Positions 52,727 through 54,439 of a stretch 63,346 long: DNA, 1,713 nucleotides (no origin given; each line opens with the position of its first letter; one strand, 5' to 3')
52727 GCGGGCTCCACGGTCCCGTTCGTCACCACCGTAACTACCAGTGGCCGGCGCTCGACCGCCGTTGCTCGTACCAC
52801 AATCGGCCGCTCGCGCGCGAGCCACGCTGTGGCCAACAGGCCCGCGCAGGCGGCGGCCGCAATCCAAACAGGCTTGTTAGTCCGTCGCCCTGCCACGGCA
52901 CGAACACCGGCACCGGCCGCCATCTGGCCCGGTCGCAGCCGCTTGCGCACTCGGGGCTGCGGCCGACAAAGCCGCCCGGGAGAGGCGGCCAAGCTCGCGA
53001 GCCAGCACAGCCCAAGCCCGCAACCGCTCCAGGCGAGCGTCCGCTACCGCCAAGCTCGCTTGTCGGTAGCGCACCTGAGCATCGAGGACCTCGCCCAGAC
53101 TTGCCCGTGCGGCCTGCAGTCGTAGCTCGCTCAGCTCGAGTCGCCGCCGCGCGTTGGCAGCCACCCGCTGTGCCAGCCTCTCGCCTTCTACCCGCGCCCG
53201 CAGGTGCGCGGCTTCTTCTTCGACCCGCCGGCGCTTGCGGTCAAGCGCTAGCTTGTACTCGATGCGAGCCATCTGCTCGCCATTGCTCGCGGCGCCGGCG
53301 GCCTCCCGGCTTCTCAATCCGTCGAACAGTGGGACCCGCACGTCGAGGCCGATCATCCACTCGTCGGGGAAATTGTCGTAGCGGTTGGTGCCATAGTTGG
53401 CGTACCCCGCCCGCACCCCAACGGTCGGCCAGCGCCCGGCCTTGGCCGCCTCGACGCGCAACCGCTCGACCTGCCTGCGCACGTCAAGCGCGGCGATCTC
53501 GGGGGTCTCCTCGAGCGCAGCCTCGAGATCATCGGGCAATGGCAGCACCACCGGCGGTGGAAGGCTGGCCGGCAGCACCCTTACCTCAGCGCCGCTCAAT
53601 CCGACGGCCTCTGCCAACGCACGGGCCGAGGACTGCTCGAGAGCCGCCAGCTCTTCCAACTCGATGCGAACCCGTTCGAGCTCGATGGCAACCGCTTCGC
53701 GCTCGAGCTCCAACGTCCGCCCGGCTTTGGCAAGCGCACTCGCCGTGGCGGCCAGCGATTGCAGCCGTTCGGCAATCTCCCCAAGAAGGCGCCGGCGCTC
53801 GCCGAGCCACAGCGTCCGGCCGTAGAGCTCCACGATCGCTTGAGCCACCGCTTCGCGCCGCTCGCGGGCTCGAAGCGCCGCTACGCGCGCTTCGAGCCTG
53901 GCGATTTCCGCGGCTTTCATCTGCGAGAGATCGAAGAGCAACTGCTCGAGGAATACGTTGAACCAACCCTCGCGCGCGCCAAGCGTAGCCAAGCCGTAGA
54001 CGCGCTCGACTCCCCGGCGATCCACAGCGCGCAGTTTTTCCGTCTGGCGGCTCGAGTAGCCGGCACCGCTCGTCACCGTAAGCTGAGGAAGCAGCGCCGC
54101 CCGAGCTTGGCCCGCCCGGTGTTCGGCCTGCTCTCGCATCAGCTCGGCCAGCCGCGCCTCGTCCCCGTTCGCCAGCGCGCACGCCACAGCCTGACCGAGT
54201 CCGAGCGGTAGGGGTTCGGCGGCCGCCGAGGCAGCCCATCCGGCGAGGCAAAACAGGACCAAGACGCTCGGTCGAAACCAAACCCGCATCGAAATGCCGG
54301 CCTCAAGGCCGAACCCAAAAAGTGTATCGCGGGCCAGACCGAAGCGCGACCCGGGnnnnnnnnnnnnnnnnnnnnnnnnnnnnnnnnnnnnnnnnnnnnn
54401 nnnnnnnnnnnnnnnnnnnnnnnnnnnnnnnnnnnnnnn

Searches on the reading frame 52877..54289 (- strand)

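Call 30: search_protein_families(library=pfam, proteins=[window:52877-54289:-], max_evalue=0.00001)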
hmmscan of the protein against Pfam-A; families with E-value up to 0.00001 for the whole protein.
window:52877-54289:- (470 aa): 1 family
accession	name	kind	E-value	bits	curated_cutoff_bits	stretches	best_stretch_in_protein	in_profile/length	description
PF02321.23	OEP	-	2.4e-28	99.7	22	2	253-434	3-187/187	Outer membrane efflux protein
